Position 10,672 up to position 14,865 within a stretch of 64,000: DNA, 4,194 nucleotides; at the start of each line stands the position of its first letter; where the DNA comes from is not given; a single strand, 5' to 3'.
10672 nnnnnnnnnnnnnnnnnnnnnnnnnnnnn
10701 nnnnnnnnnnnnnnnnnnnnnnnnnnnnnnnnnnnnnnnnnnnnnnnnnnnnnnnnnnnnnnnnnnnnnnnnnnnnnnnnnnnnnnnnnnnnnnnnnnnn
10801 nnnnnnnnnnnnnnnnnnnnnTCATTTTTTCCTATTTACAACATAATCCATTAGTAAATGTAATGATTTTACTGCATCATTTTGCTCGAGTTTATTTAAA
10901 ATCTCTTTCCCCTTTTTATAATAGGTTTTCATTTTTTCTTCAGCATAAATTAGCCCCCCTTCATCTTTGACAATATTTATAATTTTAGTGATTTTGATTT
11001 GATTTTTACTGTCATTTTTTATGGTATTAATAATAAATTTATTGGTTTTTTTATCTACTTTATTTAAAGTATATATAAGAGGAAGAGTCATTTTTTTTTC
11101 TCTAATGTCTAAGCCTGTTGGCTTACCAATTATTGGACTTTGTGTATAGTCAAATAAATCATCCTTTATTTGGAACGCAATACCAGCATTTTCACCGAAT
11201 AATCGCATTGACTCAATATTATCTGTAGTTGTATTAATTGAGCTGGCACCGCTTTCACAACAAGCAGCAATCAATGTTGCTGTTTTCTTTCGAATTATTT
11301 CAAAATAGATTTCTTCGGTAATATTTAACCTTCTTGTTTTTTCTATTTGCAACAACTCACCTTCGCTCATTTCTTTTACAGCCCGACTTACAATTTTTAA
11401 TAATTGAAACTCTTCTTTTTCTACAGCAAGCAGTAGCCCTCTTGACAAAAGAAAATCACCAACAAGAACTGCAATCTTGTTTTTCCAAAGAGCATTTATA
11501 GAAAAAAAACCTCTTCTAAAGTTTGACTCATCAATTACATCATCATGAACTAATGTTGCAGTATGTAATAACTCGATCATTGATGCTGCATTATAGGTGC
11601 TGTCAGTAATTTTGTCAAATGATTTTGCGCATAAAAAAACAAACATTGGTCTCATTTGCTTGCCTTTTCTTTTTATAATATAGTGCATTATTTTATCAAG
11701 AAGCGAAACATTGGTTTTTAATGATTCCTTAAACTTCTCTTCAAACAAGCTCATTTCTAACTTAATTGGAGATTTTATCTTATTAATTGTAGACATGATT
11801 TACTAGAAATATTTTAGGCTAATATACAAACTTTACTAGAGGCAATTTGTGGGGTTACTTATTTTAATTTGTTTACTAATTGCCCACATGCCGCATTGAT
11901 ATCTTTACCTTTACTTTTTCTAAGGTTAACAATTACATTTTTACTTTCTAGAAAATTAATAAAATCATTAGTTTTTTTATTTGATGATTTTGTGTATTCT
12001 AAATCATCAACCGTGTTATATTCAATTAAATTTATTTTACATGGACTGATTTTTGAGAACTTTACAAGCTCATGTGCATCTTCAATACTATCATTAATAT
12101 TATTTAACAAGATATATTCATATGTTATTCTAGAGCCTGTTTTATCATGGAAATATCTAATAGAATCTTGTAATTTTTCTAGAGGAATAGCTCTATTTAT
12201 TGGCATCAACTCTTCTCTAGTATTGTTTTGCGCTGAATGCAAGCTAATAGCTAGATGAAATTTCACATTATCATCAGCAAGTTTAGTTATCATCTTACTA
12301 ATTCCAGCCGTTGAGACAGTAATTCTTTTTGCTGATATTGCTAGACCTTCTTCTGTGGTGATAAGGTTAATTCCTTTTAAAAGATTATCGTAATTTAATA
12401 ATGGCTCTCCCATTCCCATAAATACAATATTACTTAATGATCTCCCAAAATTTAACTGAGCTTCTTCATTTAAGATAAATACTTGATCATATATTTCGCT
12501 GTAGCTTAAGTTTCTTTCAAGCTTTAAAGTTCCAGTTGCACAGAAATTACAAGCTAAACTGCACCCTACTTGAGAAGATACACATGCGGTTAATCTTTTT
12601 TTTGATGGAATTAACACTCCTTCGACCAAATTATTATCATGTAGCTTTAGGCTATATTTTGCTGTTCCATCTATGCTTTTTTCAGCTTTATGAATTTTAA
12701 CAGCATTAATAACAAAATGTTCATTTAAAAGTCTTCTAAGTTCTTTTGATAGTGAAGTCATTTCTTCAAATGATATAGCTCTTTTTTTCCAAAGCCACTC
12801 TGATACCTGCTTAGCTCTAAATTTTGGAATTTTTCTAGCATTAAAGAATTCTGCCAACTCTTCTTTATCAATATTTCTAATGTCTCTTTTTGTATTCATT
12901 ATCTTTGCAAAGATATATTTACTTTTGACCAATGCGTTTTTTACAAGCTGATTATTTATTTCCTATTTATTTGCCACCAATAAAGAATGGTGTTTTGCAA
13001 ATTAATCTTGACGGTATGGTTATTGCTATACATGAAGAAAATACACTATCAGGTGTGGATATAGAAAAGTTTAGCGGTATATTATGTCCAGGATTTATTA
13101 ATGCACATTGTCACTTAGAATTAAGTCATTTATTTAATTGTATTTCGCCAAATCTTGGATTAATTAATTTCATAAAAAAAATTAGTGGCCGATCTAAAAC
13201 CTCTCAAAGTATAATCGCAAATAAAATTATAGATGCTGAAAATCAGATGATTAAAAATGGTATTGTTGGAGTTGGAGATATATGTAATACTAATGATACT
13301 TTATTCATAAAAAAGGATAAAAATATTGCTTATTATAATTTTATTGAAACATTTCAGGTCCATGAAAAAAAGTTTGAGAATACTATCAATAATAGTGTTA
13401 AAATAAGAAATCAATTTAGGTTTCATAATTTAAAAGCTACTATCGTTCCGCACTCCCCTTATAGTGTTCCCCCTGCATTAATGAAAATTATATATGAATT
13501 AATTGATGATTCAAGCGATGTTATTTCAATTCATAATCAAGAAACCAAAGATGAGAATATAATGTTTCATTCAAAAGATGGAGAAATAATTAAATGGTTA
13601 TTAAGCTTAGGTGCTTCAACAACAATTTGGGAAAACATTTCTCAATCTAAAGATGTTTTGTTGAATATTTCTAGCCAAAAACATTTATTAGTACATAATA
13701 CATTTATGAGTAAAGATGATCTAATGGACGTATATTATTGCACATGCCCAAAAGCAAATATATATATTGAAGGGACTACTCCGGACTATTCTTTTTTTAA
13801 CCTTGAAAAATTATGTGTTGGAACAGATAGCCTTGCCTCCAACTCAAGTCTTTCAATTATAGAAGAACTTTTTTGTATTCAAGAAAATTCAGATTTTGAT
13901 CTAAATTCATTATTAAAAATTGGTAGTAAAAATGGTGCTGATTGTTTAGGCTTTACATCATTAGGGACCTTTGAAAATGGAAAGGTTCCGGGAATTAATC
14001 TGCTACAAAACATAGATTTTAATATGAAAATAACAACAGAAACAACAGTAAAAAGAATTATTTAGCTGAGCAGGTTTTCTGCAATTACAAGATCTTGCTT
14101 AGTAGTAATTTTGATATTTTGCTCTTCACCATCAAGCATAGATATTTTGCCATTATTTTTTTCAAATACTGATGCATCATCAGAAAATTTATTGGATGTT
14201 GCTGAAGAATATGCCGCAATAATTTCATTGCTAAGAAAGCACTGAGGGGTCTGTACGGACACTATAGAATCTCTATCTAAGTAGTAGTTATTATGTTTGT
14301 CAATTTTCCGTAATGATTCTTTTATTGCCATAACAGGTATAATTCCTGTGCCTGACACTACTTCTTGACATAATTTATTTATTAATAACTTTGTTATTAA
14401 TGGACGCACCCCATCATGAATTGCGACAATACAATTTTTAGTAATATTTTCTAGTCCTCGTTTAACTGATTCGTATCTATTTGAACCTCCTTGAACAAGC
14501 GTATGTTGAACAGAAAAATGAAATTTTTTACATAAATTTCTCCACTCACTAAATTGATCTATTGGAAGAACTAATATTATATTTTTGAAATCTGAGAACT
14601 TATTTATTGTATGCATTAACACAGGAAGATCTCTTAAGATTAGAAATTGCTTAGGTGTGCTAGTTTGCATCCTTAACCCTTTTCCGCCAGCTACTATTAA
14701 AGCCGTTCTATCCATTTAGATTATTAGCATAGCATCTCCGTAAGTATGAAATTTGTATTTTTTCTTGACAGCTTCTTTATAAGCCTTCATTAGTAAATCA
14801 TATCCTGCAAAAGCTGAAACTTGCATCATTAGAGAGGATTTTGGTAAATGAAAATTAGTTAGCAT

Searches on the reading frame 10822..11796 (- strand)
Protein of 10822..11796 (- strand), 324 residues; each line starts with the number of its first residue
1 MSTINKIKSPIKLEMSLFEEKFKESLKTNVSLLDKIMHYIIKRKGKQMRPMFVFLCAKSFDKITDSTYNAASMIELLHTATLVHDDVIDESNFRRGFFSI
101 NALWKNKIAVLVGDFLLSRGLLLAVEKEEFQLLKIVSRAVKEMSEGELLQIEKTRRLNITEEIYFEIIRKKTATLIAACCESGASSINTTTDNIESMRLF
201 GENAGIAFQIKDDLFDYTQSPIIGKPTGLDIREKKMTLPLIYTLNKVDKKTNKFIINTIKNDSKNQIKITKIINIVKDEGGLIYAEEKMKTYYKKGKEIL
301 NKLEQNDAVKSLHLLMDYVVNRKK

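Call 19: search_protein_families(library=pfam, proteins=[window:10822-11796:-], max_evalue=0.00001)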
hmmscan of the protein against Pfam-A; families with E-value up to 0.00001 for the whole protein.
window:10822-11796:- (324 aa): 1 family
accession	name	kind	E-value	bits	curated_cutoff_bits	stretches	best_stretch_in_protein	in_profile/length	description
PF00348.22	polyprenyl_synt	-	2.1e-67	227.4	27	1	32-275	3-250/251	Polyprenyl synthetase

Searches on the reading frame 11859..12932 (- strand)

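Call 19: search_protein_families(library=pfam, proteins=[window:11859-12932:-], max_evalue=0.00001)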
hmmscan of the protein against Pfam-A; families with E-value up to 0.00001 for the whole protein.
window:11859-12932:- (357 aa): 2 families
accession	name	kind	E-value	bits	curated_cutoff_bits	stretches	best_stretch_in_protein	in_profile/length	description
PF21016.3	RlmN_N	-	4.2e-15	55.7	24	1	18-75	3-60/60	Ribosomal RNA large subunit methyltransferase N-terminal domain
PF04055.27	Radical_SAM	-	1.5e-14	55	29.5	1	119-289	2-165/166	Radical SAM superfamily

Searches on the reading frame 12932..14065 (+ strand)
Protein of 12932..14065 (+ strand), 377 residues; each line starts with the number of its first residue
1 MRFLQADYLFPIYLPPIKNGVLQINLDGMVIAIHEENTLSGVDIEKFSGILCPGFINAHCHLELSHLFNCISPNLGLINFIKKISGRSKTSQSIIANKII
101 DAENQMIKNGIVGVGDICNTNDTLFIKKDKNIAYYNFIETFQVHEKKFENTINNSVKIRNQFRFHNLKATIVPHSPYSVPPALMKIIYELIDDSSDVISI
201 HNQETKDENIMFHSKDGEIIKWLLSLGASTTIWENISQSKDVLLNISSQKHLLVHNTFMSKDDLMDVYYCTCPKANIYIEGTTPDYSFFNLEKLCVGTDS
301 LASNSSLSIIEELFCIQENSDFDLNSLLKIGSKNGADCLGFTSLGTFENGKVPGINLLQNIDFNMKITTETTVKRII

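Call 19: search_protein_families(library=pfam, proteins=[window:12932-14065:+], max_evalue=0.00001)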
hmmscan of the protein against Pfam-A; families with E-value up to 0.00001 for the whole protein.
window:12932-14065:+ (377 aa): 1 family
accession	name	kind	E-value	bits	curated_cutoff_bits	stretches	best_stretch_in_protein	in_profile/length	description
PF01979.26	Amidohydro_1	-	2.3e-21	76.9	25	1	50-361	1-329/345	Amidohydrolase family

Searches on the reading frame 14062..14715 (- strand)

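Call 19: search_protein_families(library=pfam, proteins=[window:14062-14715:-], max_evalue=0.00001)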
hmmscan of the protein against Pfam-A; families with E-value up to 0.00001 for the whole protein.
window:14062-14715:- (217 aa): 2 families
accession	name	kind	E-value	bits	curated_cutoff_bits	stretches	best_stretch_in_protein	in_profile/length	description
PF01128.25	IspD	-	1.8e-46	159.1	27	1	5-216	3-219/221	2-C-methyl-D-erythritol 4-phosphate cytidylyltransferase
PF12804.13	NTP_transf_3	-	2.4e-09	38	27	1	5-122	1-115/160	MobA-like NTP transferase domain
